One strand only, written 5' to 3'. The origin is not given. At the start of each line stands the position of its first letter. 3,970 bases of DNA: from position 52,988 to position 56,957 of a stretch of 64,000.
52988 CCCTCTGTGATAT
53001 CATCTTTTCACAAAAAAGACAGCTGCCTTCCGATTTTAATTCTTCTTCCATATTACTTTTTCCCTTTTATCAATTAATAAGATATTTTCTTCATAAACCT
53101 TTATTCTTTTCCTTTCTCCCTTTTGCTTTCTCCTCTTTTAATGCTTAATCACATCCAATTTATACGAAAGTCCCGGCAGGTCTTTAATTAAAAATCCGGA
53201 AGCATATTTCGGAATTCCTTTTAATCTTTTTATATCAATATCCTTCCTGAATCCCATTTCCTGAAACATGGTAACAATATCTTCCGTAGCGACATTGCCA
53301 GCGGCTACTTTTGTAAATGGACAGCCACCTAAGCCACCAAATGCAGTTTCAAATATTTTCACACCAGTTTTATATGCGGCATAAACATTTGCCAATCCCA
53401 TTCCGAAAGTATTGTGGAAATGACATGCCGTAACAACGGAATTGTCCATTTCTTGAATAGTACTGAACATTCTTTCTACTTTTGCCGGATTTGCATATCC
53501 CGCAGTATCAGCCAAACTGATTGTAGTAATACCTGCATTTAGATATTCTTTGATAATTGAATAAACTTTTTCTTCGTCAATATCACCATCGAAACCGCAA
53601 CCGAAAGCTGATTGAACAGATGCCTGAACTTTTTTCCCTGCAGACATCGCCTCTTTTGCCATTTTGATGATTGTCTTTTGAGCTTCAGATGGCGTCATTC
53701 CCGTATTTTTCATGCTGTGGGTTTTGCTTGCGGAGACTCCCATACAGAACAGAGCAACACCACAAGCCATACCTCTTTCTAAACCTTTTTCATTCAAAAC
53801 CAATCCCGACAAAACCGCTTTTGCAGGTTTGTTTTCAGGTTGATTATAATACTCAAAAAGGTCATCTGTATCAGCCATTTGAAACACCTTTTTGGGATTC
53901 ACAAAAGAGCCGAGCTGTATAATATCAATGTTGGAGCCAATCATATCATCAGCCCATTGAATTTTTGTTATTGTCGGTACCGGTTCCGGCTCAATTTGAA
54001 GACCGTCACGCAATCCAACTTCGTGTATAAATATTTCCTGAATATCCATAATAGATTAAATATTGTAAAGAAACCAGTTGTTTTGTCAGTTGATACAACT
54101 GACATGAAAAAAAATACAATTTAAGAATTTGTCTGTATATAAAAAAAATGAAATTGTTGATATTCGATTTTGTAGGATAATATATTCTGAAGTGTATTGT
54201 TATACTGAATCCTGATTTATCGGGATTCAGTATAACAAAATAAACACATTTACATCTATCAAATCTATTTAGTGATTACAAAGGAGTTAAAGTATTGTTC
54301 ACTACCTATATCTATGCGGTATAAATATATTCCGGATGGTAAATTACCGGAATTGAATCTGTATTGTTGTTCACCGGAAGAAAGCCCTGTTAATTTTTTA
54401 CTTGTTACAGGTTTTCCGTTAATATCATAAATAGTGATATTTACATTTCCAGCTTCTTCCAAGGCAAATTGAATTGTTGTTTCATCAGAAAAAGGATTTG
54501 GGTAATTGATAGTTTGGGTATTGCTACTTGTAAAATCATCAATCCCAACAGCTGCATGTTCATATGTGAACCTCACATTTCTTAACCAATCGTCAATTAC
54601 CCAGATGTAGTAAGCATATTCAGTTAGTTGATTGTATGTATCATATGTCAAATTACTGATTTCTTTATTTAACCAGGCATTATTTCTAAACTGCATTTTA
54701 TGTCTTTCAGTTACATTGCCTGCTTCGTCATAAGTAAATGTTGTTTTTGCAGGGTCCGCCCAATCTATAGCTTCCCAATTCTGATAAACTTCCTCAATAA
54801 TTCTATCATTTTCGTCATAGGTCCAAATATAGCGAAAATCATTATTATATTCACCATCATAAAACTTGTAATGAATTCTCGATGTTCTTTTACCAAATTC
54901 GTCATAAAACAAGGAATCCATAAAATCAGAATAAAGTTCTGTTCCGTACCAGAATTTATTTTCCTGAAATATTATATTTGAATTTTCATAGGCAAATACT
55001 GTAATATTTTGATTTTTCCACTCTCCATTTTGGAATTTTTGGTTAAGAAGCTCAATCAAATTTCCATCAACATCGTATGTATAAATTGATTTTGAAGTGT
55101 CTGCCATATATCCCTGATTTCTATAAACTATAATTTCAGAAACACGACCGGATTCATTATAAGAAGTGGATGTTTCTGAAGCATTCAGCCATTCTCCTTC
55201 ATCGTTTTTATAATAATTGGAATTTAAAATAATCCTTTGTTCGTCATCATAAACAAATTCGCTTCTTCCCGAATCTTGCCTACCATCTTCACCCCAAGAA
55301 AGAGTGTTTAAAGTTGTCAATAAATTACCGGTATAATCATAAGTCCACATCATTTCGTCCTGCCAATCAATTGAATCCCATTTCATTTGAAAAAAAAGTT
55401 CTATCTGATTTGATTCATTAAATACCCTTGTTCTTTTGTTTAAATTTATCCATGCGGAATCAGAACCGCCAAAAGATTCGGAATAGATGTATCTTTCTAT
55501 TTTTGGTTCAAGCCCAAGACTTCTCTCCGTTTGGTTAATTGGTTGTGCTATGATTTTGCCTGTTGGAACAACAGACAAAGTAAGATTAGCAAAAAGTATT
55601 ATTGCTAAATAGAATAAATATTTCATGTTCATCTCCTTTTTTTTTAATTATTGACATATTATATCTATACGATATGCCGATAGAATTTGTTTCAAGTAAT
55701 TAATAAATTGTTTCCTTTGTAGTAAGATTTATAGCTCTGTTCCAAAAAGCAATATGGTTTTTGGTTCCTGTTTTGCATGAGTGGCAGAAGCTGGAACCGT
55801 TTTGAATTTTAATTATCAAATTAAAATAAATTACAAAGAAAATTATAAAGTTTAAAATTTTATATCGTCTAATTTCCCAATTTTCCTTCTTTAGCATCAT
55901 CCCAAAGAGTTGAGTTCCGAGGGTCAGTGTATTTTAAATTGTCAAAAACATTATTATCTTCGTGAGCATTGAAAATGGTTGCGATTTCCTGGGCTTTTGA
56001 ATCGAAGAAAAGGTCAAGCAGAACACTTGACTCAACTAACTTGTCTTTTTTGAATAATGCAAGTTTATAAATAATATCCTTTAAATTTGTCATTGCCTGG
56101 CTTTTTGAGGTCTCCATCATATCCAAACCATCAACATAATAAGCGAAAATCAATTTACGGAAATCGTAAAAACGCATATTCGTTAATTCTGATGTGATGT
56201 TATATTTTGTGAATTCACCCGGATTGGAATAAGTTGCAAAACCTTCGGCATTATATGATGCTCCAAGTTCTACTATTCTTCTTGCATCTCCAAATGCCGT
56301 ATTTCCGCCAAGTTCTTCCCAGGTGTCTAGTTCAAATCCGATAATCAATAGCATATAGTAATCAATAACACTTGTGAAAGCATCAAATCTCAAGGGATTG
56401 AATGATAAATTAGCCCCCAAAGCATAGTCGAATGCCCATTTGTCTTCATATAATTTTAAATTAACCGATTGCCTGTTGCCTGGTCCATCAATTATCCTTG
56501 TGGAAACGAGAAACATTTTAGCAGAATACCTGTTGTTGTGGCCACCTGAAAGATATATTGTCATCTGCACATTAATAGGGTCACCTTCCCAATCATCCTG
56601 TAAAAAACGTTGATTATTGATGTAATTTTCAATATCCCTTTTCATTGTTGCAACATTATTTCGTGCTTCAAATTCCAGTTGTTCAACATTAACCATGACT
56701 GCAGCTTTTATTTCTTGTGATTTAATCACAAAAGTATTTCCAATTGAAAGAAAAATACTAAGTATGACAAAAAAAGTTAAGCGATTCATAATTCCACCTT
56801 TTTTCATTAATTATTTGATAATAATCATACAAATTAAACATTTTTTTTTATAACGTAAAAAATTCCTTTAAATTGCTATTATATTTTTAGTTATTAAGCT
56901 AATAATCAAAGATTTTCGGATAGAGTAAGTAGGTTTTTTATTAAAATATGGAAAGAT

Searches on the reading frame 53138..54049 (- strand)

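Call 18: search_protein_families(library=pfam, proteins=[window:53138-54049:-], max_evalue=0.001)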
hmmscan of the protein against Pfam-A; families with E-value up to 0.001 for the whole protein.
window:53138-54049:- (303 aa): 1 family
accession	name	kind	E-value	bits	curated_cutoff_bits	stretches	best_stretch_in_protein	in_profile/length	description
PF00682.25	HMGL-like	-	9.3e-39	133.8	29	1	8-277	4-254/260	HMGL-like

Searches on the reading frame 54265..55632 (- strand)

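Call 18: search_protein_families(library=pfam, proteins=[window:54265-55632:-], max_evalue=0.001)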
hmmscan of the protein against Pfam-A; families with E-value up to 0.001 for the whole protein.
window:54265-55632:- (455 aa): 3 families
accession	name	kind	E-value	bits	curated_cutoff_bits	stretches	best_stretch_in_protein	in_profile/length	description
PF18962.6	Por_Secre_tail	-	4.4e-14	53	27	1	377-453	2-75/75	Secretion system C-terminal sorting domain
PF05593.20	RHS_repeat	-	1.1e-05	26.2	22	0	296-311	17-32/38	RHS Repeat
PF13860.13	FlgD_ig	-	2.5e-05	24.6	27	1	385-439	12-72/79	FlgD Ig-like domain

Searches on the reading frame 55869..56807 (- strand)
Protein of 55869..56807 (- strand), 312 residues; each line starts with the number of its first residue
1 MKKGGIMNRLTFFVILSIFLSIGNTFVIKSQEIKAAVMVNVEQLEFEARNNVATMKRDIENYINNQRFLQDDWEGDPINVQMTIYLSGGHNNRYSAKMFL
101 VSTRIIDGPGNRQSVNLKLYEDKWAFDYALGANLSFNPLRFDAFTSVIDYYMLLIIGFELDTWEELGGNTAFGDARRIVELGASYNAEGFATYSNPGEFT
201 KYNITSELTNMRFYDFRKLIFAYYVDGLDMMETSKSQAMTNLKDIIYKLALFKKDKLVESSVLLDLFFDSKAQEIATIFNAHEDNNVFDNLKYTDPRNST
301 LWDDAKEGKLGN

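Call 18: search_protein_families(library=pfam, proteins=[window:55869-56807:-], max_evalue=0.001)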
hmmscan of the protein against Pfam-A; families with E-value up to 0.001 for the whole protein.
window:55869-56807:- (312 aa): 1 family
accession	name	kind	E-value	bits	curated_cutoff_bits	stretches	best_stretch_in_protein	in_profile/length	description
PF16119.10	DUF4835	-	7.3e-49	166.8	25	1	31-303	1-274/276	Domain of unknown function (DUF4835)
